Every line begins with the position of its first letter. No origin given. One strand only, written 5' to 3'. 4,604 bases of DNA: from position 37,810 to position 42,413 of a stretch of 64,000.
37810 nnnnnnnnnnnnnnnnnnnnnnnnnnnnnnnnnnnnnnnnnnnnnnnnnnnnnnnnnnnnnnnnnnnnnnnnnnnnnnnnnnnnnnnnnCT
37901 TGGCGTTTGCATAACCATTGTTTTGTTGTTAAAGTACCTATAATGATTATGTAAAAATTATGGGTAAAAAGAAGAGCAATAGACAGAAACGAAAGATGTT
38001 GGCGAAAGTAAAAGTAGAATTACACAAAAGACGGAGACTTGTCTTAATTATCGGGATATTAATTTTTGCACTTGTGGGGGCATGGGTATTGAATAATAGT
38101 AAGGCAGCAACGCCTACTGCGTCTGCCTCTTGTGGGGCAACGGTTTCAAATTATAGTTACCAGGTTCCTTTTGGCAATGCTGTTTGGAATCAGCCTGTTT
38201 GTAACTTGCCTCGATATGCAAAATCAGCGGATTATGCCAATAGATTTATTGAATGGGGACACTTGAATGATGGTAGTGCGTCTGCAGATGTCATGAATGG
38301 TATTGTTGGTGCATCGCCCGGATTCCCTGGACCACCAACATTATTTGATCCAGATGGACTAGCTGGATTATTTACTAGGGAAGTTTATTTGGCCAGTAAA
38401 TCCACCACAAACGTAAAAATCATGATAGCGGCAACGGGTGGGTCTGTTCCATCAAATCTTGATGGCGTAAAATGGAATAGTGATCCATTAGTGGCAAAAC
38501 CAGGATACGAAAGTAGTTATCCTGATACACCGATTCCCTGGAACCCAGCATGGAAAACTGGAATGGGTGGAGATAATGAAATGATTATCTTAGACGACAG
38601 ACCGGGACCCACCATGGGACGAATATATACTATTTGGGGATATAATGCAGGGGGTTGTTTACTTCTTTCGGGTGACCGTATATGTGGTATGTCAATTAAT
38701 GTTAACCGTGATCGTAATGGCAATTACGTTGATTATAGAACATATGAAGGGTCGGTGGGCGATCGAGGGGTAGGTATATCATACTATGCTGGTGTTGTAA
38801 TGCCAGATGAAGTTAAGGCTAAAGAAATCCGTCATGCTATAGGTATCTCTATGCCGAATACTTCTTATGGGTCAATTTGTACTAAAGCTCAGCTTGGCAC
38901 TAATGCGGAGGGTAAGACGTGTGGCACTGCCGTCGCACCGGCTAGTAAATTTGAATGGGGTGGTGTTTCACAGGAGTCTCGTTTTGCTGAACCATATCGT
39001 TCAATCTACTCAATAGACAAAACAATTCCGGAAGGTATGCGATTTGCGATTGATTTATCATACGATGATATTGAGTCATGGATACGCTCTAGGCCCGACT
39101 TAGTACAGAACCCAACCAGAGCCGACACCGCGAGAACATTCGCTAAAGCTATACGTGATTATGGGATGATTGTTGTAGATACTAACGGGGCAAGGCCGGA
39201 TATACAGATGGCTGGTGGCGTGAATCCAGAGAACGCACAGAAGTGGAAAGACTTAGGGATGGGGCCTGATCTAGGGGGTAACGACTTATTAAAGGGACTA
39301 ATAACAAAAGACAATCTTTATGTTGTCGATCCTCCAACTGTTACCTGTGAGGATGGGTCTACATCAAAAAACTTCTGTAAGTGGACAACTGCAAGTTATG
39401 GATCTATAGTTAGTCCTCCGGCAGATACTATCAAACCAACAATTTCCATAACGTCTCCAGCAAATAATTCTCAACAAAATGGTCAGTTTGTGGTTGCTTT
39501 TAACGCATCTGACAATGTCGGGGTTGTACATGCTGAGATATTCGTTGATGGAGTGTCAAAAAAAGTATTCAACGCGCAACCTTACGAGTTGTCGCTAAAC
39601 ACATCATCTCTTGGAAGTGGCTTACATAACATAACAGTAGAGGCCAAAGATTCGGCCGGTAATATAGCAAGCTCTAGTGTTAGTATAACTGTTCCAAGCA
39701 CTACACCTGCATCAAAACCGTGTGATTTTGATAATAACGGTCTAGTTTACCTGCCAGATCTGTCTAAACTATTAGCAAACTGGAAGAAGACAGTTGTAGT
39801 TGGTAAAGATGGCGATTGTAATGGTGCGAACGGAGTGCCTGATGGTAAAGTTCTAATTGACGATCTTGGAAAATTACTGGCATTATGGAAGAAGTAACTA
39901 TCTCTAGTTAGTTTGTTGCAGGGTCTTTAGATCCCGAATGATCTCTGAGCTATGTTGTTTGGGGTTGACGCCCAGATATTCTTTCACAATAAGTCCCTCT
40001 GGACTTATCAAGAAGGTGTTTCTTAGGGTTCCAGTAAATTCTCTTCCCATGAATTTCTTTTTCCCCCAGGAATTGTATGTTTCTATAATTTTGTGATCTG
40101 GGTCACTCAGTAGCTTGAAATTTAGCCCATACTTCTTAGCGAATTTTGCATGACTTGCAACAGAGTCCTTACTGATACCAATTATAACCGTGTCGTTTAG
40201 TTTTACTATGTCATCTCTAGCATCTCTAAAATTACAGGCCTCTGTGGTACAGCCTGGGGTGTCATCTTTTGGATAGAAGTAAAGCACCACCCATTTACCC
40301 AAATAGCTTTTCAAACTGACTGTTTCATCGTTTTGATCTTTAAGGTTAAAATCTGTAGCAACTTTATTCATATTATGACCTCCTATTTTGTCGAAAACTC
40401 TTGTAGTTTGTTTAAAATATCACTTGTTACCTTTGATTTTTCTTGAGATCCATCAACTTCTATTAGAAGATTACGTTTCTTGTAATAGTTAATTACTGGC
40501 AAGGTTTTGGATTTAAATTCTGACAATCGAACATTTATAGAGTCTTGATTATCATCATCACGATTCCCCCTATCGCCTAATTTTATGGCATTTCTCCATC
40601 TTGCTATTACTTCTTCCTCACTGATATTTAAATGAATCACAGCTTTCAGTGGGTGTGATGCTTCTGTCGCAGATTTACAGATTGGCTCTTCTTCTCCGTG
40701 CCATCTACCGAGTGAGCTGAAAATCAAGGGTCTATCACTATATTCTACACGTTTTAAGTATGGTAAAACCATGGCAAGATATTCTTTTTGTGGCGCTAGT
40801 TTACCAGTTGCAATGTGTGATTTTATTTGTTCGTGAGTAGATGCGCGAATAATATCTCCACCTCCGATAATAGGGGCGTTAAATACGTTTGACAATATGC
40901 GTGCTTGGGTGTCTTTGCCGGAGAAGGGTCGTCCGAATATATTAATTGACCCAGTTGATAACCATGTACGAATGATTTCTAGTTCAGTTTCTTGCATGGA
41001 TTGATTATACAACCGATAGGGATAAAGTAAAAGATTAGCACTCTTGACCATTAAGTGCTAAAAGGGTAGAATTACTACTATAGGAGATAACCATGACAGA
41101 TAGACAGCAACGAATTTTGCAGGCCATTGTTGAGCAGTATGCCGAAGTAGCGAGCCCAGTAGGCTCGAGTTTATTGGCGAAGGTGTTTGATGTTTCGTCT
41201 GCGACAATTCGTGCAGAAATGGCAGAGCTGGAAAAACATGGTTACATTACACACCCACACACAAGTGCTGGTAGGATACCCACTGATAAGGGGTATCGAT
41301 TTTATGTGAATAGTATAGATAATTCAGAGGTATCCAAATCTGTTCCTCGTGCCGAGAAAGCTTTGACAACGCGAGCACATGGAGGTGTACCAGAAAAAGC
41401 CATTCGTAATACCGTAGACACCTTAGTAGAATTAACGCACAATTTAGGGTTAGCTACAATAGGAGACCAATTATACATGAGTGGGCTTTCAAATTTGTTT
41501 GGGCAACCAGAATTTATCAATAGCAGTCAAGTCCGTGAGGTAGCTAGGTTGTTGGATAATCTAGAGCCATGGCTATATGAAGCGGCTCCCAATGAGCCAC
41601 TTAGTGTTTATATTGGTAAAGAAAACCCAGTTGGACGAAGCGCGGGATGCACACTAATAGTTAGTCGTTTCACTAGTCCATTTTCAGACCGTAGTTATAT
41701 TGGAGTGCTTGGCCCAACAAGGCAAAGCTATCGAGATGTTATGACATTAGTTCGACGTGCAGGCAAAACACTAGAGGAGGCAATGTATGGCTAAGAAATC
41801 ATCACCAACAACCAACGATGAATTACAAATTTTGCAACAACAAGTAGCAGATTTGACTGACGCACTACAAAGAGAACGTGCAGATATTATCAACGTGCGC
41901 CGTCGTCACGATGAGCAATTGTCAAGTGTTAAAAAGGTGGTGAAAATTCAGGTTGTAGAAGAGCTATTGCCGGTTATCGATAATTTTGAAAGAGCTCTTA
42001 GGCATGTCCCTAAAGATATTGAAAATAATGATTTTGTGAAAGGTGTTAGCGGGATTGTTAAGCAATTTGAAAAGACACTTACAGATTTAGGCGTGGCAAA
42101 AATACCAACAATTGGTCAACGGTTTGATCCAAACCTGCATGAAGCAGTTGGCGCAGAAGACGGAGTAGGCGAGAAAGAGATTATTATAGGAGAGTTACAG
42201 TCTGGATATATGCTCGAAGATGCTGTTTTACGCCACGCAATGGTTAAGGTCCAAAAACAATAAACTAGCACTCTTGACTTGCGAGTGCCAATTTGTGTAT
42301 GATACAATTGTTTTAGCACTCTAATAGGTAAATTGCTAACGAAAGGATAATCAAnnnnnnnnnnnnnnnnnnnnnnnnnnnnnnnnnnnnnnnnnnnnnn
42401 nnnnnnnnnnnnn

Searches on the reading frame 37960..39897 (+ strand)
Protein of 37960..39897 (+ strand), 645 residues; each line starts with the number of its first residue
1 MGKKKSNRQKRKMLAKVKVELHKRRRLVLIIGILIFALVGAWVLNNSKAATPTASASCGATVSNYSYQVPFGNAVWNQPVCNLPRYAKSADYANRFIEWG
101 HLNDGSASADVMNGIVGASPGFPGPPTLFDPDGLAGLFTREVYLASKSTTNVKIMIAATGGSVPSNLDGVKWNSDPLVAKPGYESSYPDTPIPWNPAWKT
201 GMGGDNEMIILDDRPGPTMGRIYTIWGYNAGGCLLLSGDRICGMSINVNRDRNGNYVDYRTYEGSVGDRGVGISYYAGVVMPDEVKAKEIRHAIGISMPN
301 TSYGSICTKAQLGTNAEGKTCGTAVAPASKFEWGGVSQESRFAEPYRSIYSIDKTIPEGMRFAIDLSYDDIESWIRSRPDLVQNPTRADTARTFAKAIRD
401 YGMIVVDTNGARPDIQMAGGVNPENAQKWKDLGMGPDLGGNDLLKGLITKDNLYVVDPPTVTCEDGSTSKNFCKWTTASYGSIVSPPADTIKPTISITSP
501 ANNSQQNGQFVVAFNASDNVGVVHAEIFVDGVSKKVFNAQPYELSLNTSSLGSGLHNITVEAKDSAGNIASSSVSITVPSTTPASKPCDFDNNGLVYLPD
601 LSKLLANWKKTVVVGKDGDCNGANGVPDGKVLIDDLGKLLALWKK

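Call 44: search_protein_families(library=pfam, proteins=[window:37960-39897:+], max_evalue=0.0001)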
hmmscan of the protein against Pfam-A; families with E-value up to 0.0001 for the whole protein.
window:37960-39897:+ (645 aa): 1 family
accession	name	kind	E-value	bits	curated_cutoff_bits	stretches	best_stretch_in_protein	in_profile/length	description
PF17957.7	Big_7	-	2.5e-14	54.1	24.1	1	493-560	1-70/70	Bacterial Ig domain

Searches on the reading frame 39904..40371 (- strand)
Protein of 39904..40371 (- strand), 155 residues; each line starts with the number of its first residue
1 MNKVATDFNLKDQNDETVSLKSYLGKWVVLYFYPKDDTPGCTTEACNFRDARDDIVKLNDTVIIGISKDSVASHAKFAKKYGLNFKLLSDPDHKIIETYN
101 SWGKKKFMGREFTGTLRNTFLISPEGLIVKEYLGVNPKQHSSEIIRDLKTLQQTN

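Call 44: search_protein_families(library=pfam, proteins=[window:39904-40371:-], max_evalue=0.0001)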
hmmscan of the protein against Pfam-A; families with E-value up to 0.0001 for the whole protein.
window:39904-40371:- (155 aa): 2 families
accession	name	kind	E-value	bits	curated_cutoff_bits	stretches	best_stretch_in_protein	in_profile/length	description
PF00578.27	AhpC-TSA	-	2.4e-38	131.3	26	1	2-129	2-122/124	AhpC/TSA family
PF08534.16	Redoxin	-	7.9e-19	68.4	26.6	1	5-140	6-140/148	Redoxin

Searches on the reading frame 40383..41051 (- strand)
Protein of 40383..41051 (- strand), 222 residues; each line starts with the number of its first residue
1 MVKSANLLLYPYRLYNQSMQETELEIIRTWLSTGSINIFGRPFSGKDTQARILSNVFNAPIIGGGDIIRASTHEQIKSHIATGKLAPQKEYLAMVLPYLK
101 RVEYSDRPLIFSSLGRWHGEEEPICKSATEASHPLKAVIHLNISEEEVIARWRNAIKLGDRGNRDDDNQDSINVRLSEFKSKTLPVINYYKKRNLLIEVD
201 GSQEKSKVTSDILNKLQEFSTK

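Call 44: search_protein_families(library=pfam, proteins=[window:40383-41051:-], max_evalue=0.0001)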
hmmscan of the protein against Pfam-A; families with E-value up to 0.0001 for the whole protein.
window:40383-41051:- (222 aa): 2 families
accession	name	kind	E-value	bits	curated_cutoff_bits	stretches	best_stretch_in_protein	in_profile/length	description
PF00406.28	ADK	-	4.4e-17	63.1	26.8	1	38-194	1-150/151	Adenylate kinase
PF13207.12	AAA_17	-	2.9e-10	41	27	1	40-172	2-135/136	AAA domain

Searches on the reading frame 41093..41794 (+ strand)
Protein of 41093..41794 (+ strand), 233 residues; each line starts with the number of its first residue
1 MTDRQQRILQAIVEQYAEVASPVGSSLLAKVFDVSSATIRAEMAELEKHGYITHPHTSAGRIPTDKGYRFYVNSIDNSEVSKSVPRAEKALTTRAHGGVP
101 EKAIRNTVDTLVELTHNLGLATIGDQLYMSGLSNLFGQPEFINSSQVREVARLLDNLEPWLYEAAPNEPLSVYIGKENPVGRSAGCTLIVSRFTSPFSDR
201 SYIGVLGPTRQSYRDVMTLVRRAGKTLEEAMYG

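Call 44: search_protein_families(library=pfam, proteins=[window:41093-41794:+], max_evalue=0.0001)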
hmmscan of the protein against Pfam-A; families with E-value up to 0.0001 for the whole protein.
window:41093-41794:+ (233 aa): 3 families
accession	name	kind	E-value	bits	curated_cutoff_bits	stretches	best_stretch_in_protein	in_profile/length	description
PF01628.27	HrcA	-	5.6e-18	66.1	22.2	1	105-217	106-215/215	HrcA protein C terminal domain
PF03444.21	HrcA_DNA-bdg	-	3.4e-05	23.8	21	1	2-69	3-71/79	Winged helix-turn-helix transcription repressor, HrcA DNA-binding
PF08220.18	HTH_DeoR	-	5.4e-05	23.3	21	0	28-59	20-51/57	DeoR-like helix-turn-helix domain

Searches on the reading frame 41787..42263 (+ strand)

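Call 44: search_protein_families(library=pfam, proteins=[window:41787-42263:+], max_evalue=0.0001)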
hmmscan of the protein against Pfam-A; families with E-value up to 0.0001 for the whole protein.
window:41787-42263:+ (158 aa): 1 family
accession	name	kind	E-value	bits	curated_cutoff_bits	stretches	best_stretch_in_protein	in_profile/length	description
PF01025.24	GrpE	-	5.9e-40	137.1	25.8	1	5-157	12-165/165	GrpE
